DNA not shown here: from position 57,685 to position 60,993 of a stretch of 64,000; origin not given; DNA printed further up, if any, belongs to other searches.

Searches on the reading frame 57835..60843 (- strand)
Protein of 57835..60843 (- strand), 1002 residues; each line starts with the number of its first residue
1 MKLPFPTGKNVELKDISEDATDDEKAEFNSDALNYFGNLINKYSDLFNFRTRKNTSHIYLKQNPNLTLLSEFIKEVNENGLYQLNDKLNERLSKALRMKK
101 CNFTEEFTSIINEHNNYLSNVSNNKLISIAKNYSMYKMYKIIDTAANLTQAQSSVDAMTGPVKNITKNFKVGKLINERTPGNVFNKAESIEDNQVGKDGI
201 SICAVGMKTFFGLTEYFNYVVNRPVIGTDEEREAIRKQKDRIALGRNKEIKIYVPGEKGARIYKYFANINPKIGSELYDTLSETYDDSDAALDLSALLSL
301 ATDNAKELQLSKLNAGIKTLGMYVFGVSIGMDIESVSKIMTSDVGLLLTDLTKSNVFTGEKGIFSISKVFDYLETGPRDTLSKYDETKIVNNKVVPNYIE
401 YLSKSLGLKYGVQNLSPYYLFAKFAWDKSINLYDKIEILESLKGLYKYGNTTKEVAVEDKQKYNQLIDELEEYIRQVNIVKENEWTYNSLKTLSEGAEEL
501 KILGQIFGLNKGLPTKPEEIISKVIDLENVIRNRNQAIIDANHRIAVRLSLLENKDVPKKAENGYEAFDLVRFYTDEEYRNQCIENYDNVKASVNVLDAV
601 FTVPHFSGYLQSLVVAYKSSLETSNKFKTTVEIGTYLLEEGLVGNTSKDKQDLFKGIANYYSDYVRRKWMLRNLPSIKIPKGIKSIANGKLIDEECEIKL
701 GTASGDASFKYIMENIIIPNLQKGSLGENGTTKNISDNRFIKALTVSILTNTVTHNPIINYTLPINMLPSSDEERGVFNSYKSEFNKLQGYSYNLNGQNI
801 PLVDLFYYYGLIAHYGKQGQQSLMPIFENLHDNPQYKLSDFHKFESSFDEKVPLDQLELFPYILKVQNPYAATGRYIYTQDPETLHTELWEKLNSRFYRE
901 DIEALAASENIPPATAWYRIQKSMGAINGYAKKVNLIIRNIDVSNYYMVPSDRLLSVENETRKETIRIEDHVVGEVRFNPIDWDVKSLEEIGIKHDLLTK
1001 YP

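Call 12: search_protein_families(library=pfam, proteins=[window:57835-60843:-], max_evalue=0.001)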
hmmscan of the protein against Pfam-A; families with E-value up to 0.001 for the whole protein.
window:57835-60843:- (1002 aa): 0 families

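Call 33: search_protein_families(library=phrogs, proteins=[window:57835-60843:-], max_evalue=0.001)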
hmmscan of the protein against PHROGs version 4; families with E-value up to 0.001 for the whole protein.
window:57835-60843:- (1002 aa): 0 families

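Call 89: search_dna_similar(query=window:57835-60843:-, collection=phages, mode=protein, max_rows=8)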
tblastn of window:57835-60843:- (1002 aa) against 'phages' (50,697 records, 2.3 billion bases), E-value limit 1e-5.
Records with a match: 1; places in all: 1; records where one place covers at least 80% of the query: 0.
Best place of each record, by identity: <60% 1.
By first word of the organism name: Bacteriophage 1.
By host as written in the record: - 1.
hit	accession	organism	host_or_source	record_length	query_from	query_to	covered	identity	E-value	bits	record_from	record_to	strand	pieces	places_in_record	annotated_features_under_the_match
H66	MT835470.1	Bacteriophage sp.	human fecal samples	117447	302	898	60%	24.0%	1e-31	140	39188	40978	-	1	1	record has no annotation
